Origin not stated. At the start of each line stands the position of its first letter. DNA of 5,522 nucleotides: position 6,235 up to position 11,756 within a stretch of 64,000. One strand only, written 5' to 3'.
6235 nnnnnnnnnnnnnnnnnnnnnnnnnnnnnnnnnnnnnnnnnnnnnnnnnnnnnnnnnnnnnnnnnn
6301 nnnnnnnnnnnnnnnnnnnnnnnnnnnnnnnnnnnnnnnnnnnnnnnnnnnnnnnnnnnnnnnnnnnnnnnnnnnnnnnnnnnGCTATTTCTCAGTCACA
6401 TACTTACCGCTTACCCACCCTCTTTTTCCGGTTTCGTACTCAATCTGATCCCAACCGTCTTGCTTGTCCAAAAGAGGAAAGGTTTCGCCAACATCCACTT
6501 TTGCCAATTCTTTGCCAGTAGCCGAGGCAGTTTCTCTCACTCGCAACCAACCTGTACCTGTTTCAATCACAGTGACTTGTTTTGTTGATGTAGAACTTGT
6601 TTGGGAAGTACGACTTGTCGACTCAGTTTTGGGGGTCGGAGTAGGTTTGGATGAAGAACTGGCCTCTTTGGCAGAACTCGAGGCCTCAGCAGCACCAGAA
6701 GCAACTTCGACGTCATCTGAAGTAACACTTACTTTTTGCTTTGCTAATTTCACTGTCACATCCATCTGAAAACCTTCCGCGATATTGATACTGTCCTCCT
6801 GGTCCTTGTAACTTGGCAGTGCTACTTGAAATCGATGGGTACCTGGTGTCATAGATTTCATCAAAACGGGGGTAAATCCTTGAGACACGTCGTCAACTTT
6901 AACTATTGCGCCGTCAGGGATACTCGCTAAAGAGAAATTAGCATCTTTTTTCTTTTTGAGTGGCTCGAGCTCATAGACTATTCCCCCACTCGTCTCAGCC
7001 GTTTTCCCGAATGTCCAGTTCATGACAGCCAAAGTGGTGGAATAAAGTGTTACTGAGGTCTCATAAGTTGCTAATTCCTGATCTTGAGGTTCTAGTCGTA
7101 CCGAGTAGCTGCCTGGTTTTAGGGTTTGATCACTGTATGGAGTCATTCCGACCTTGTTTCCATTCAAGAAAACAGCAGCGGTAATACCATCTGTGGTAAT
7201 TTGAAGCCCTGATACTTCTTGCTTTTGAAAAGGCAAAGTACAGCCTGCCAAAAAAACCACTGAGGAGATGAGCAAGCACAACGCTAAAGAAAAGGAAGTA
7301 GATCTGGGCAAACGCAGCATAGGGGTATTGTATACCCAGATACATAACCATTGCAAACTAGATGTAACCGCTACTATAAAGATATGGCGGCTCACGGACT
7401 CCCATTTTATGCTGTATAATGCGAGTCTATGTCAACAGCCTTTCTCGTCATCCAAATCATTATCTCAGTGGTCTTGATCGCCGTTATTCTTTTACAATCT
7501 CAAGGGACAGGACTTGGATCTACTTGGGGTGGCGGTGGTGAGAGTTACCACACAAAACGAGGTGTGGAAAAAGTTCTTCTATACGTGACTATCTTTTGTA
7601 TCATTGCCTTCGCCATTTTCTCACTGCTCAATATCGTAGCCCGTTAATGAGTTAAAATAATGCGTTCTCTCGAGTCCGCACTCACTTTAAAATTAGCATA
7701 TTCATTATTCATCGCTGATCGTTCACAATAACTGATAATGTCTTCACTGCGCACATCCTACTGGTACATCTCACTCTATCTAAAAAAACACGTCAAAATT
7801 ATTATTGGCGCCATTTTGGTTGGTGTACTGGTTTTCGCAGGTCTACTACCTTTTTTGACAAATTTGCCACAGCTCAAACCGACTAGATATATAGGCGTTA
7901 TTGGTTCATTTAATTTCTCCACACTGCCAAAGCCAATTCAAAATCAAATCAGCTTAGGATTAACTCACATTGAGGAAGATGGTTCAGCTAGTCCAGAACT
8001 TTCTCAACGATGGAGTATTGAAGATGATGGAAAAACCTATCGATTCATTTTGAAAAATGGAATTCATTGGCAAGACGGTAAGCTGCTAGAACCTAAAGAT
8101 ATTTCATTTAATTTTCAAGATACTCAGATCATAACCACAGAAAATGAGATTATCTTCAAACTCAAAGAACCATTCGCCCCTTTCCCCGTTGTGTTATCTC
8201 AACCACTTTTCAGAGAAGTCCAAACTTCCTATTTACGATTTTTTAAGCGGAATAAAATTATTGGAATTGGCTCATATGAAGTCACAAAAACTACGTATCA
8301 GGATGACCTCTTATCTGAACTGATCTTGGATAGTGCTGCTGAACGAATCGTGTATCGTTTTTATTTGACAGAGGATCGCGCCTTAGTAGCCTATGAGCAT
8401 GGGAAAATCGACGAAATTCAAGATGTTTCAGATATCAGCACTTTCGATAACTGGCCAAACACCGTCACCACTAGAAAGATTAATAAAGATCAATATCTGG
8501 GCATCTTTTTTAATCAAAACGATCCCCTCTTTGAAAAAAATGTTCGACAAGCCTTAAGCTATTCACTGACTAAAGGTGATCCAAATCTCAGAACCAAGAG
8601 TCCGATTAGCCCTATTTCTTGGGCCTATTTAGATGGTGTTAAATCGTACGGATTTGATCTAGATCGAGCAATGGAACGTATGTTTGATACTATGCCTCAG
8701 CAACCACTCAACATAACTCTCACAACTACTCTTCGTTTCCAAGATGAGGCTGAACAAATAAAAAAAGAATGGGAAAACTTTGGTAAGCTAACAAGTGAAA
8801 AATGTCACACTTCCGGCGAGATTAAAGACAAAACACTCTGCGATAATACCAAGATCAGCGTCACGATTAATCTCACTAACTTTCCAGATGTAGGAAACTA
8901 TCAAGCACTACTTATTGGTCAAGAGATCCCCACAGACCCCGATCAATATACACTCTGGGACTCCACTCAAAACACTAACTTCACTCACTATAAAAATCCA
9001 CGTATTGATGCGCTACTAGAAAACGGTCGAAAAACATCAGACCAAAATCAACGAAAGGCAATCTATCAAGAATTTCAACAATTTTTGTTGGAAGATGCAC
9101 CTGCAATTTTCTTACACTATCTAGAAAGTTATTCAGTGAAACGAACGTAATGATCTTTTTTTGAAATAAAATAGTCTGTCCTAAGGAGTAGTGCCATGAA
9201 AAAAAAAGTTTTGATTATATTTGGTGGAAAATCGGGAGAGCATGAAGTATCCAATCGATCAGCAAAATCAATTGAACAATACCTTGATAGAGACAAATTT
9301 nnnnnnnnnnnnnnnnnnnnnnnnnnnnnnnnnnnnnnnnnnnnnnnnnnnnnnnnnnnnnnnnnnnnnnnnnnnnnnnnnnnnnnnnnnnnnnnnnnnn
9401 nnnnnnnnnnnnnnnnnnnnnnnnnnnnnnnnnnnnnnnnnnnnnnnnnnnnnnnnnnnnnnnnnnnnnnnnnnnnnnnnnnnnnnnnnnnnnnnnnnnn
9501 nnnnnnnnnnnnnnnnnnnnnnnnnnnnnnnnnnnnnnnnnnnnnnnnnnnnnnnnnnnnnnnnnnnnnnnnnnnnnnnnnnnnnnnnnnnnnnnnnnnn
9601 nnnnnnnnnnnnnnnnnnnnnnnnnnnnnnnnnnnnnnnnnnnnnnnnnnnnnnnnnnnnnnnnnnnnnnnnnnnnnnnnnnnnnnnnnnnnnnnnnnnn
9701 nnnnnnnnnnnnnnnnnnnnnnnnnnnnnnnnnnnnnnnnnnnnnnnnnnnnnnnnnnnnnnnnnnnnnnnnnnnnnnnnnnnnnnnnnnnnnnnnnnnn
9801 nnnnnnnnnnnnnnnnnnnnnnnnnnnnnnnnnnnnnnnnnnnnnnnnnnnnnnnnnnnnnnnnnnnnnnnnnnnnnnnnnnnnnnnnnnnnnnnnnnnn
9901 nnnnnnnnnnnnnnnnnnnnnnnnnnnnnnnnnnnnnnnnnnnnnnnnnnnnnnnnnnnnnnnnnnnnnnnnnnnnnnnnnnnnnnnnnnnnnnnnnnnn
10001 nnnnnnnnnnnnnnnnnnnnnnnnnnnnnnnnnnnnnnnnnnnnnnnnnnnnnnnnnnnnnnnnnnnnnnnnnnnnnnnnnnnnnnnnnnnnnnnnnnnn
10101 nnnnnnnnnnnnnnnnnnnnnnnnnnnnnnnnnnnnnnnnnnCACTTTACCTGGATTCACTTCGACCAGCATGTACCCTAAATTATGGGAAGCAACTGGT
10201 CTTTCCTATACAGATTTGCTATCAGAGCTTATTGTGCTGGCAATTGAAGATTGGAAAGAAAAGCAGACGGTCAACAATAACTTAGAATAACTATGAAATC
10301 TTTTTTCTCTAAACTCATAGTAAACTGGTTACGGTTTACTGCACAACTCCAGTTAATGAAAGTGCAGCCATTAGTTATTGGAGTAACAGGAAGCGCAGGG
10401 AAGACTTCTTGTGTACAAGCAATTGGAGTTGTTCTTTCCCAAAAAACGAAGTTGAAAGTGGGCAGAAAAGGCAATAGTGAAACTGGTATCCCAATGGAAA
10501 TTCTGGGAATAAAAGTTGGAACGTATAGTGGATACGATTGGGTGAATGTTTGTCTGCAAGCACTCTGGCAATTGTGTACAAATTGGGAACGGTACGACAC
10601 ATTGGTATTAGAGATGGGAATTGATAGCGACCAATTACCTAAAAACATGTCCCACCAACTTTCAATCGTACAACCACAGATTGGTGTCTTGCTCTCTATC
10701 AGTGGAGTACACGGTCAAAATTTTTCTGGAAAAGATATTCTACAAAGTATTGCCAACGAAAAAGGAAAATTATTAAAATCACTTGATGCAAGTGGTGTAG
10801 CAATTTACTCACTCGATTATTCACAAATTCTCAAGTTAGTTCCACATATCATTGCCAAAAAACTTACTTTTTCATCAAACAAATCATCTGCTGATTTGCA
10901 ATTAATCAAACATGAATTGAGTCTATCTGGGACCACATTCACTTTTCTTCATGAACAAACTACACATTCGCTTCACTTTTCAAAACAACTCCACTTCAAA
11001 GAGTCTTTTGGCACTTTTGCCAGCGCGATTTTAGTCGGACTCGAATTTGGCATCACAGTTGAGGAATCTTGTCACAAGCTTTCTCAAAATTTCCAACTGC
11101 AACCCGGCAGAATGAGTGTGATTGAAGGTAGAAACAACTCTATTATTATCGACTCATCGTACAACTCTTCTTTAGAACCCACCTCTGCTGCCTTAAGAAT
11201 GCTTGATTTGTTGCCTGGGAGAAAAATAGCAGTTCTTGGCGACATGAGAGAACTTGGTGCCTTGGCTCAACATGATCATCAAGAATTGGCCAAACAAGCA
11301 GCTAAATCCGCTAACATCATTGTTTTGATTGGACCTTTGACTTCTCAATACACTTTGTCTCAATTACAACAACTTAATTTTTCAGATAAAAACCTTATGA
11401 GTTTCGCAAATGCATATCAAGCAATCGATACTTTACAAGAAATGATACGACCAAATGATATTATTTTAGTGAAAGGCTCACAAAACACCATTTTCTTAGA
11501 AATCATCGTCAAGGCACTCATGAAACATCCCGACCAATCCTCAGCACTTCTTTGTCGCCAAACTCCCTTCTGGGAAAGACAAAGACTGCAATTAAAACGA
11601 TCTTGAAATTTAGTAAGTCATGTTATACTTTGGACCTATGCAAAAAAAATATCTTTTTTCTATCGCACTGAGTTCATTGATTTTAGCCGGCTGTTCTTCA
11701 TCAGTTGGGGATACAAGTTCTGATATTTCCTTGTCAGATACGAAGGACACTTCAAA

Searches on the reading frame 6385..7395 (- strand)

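Call 3: search_protein_families(library=pfam, proteins=[window:6385-7395:-], max_evalue=0.01)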
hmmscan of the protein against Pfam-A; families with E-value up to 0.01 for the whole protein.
window:6385-7395:- (336 aa): 2 families
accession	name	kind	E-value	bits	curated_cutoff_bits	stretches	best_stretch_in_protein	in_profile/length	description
PF08308.17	PEGA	-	1.8e-18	66.6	20.8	2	154-219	4-69/71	PEGA domain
PF08239.17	SH3_3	-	3.5e-10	40.4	27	1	284-333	3-53/54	Bacterial SH3 domain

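Call 4: search_protein_families(library=ncbifam, proteins=[window:6385-7395:-], max_evalue=0.01)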
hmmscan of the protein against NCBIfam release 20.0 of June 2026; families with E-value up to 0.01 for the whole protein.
window:6385-7395:- (336 aa): 4 families
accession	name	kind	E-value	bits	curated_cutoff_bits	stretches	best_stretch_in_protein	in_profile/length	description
NF047815.1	LIC10124_lipo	equivalog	2.2e-06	26.5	650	1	74-225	282-432/516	LIC10124 family lipoprotein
TIGR04211.1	SH3_and_anchor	equivalog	8e-06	25.6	65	1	286-335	10-60/198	TIGR04211 family SH3 domain-containing protein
NF010065.0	PRK13545.1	equivalog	0.00041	19.1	538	1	254-334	324-412/549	teichoic acids export protein ATP-binding subunit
NF010495.0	PRK13914.1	equivalog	0.0015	17.6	647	1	282-336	87-142/481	invasion associated endopeptidase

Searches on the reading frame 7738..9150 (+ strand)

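Call 3: search_protein_families(library=pfam, proteins=[window:7738-9150:+], max_evalue=0.01)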
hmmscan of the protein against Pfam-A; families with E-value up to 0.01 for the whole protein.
window:7738-9150:+ (470 aa): 1 family
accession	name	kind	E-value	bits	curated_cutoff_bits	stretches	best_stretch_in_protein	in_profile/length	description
PF00496.27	SBP_bac_5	-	4.2e-19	69.3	32.4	2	135-277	73-226/368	Bacterial extracellular solute-binding proteins, family 5 Middle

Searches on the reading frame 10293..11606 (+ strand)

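Call 66: search_protein_families(library=pfam, proteins=[window:10293-11606:+], max_evalue=0.001)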
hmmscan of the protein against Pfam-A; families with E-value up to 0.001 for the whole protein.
window:10293-11606:+ (437 aa): 2 families
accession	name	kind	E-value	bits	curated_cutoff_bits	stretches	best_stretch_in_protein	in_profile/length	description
PF02875.26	Mur_ligase_C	-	1.8e-16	61.6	28.4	1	272-396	1-126/127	Mur ligase, glutamate ligase domain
PF08245.18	Mur_ligase_M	-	4.7e-13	50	24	1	31-221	1-174/200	Mur ligase middle domain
